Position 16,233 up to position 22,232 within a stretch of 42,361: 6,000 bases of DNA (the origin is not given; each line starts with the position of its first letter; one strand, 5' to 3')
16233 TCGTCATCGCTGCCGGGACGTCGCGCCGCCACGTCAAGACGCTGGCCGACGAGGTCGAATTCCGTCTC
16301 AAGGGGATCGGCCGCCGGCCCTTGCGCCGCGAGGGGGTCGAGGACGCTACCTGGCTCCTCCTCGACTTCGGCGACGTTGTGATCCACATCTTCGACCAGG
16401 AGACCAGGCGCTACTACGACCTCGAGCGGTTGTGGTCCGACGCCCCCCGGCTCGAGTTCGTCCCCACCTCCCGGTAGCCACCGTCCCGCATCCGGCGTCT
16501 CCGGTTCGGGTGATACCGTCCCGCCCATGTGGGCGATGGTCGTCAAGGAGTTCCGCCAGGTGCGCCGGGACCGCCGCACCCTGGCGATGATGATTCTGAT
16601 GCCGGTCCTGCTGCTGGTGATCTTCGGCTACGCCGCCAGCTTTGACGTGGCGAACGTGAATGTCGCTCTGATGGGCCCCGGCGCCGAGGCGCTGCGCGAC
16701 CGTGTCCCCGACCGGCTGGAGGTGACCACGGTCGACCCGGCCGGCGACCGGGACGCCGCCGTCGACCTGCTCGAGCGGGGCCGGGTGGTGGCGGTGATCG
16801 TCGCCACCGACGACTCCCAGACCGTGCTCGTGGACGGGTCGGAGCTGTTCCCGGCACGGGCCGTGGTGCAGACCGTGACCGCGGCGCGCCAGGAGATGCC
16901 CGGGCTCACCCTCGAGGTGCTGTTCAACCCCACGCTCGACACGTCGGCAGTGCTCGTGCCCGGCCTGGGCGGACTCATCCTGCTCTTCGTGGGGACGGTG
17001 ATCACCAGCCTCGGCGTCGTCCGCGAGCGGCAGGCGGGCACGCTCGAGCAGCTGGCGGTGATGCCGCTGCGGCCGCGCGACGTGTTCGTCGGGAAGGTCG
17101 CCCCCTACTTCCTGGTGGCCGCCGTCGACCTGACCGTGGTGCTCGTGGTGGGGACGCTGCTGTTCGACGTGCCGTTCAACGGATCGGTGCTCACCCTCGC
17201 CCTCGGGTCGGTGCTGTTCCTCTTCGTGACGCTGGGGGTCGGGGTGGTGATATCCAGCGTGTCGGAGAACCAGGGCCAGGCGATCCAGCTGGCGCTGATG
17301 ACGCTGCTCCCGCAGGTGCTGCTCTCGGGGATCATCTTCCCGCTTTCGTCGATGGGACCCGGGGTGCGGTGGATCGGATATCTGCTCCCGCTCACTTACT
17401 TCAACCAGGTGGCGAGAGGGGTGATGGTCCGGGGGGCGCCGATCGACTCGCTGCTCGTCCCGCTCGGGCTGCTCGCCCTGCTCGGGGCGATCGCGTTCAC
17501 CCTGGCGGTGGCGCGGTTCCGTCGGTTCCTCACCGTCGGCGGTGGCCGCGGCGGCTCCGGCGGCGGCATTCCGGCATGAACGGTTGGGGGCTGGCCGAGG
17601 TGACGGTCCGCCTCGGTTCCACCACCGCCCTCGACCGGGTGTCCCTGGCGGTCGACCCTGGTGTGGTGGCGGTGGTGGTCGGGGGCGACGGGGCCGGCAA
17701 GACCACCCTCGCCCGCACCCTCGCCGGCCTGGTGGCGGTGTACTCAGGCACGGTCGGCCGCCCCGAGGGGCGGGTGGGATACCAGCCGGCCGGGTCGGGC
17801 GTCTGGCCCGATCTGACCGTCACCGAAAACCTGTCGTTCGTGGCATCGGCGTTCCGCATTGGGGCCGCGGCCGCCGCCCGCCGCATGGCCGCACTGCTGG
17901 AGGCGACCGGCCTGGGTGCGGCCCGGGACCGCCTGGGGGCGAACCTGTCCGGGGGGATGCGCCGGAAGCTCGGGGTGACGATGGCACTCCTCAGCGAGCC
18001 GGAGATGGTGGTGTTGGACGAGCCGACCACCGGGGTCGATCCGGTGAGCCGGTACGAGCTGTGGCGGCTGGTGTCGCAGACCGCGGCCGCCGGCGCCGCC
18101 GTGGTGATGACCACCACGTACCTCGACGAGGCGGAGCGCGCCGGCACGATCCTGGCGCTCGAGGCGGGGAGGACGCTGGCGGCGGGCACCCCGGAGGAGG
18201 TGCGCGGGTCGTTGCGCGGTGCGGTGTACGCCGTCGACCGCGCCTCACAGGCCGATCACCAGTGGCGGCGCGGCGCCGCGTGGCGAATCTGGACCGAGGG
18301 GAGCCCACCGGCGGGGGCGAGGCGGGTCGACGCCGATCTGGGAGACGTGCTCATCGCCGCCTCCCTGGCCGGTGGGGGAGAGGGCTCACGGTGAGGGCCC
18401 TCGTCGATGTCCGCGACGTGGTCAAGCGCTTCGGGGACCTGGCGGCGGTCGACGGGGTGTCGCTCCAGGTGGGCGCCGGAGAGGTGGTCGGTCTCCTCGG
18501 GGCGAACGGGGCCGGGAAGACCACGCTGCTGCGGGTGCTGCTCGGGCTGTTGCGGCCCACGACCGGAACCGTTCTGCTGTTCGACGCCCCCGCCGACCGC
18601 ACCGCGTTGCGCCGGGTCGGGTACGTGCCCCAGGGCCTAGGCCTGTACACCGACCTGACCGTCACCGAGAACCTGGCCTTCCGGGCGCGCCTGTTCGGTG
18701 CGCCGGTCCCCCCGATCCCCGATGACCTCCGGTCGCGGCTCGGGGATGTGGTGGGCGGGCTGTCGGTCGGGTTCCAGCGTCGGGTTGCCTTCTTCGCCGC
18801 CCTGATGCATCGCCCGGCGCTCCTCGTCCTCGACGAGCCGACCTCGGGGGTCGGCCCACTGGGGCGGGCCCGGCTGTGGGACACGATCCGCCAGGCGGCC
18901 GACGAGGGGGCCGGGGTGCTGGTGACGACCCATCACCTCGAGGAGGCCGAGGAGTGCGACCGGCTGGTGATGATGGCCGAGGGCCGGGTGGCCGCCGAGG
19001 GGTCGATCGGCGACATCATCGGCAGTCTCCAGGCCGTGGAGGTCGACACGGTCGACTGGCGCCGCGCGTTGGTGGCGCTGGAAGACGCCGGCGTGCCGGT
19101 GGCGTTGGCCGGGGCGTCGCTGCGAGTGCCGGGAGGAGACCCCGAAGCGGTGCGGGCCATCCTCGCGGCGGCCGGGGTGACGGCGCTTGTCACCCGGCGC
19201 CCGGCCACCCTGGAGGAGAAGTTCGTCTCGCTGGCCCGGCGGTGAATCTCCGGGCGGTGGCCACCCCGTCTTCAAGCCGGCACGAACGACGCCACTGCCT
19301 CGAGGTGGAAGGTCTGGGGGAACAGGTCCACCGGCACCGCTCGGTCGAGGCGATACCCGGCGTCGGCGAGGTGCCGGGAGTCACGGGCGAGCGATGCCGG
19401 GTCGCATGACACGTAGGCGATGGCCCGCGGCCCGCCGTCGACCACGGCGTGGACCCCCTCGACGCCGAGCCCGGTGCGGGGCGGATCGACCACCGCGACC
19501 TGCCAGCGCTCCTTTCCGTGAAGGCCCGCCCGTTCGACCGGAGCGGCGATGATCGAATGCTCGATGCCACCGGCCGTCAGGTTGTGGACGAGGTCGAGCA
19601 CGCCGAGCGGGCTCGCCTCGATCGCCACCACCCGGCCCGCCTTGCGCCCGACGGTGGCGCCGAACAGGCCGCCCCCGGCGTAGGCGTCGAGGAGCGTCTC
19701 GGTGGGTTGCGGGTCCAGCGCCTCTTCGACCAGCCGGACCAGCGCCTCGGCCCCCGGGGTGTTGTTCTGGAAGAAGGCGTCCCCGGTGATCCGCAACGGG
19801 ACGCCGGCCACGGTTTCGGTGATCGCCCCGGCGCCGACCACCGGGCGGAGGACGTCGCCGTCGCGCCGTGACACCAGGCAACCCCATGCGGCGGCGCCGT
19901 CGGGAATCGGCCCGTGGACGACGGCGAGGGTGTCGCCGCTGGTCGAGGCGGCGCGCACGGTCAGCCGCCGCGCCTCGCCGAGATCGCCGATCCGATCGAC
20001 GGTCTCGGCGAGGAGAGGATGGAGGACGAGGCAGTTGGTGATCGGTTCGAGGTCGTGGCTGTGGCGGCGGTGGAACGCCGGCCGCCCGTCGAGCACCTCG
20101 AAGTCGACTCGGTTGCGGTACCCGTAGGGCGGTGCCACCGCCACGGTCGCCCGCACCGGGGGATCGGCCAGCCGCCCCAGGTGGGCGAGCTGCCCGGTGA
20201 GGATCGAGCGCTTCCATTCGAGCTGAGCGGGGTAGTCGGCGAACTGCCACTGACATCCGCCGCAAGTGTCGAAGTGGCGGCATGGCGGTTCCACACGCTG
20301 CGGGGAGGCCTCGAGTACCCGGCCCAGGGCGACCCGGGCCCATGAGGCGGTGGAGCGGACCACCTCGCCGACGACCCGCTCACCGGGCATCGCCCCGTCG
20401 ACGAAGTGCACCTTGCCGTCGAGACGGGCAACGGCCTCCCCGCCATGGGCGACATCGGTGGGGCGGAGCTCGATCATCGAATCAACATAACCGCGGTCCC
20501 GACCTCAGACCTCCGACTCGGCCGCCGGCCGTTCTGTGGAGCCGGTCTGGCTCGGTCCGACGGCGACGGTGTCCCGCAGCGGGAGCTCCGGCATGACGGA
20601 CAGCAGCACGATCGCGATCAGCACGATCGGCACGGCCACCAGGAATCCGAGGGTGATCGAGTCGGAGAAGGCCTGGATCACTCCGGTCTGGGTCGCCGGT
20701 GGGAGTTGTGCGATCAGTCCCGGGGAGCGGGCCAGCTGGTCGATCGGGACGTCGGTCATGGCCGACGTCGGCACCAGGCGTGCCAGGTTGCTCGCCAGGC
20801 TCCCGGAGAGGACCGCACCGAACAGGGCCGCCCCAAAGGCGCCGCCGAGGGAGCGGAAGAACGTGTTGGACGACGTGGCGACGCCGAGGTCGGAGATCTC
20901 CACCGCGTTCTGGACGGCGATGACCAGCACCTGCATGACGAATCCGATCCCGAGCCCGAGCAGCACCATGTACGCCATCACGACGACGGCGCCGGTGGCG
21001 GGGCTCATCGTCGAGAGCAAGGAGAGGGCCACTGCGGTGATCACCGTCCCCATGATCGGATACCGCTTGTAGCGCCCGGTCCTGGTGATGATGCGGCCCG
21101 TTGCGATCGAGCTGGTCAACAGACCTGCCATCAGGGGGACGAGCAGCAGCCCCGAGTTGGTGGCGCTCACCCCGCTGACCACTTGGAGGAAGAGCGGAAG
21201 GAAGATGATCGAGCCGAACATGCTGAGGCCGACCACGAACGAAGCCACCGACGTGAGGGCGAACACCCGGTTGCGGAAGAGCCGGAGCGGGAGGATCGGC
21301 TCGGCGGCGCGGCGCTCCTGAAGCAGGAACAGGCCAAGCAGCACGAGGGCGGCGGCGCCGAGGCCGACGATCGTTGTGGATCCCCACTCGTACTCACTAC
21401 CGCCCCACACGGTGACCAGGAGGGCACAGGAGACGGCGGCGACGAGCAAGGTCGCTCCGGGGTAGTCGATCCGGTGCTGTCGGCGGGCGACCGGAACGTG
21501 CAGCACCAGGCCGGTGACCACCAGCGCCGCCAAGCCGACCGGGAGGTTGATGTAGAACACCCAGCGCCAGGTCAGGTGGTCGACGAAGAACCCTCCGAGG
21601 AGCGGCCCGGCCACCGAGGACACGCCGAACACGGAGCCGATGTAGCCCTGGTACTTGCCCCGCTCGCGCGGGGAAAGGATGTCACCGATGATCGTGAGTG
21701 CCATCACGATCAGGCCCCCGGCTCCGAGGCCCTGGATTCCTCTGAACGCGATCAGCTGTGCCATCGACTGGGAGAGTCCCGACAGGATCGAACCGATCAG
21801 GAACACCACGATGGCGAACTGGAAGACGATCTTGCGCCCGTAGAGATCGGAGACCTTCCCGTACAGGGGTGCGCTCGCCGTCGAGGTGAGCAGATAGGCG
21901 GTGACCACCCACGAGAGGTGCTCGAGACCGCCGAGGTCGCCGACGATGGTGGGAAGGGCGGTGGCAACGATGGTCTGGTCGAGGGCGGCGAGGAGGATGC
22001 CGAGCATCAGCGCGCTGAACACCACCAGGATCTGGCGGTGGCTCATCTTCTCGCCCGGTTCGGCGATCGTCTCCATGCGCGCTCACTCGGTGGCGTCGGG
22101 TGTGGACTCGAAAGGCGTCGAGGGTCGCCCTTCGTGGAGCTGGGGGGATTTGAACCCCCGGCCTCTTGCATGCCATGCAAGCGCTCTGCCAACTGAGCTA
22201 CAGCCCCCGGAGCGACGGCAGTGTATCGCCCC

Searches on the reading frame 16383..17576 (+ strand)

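Call 9: search_protein_families(library=pfam, proteins=[window:16383-17576:+], max_evalue=0.001)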
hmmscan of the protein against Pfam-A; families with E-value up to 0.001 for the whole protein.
window:16383-17576:+ (398 aa): 4 families
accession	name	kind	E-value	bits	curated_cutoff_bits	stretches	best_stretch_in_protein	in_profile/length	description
PF12698.13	ABC2_membrane_3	-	1.6e-37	129.9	31.6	1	64-376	1-346/347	ABC-2 family transporter protein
PF01061.29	ABC2_membrane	-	2.9e-31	109.1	26.9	1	177-348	35-210/211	ABC-2 type transporter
PF12679.13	ABC2_membrane_2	-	2.9e-15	56.7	27.2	1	50-379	1-278/283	ABC-2 family transporter protein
PF12730.13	ABC2_membrane_4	-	2e-05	25.1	27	1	198-290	58-150/179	ABC-2 family transporter protein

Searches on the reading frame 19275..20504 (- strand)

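Call 9: search_protein_families(library=pfam, proteins=[window:19275-20504:-], max_evalue=0.001)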
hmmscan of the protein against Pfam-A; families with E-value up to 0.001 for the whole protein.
window:19275-20504:- (410 aa): 1 family
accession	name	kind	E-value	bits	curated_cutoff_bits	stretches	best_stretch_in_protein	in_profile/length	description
PF05958.17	tRNA_U5-meth_tr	-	4.4e-10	39.5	23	1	337-403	287-350/357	tRNA (Uracil-5-)-methyltransferase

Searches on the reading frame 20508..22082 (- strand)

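Call 10: search_protein_families(library=pfam, proteins=[window:20508-22082:-], max_evalue=0.001)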
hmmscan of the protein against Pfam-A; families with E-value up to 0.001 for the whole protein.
window:20508-22082:- (525 aa): 3 families
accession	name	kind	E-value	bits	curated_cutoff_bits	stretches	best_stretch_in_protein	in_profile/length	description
PF07690.21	MFS_1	-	8.9e-54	183.1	33.4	1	25-418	1-347/347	Major Facilitator Superfamily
PF06609.19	TRI12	-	1.7e-16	60.3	23.2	1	16-452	40-491/599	Fungal trichothecene efflux pump (TRI12)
PF00083.30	Sugar_tr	-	1.4e-12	47.7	22.3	1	56-187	48-185/452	Sugar (and other) transporter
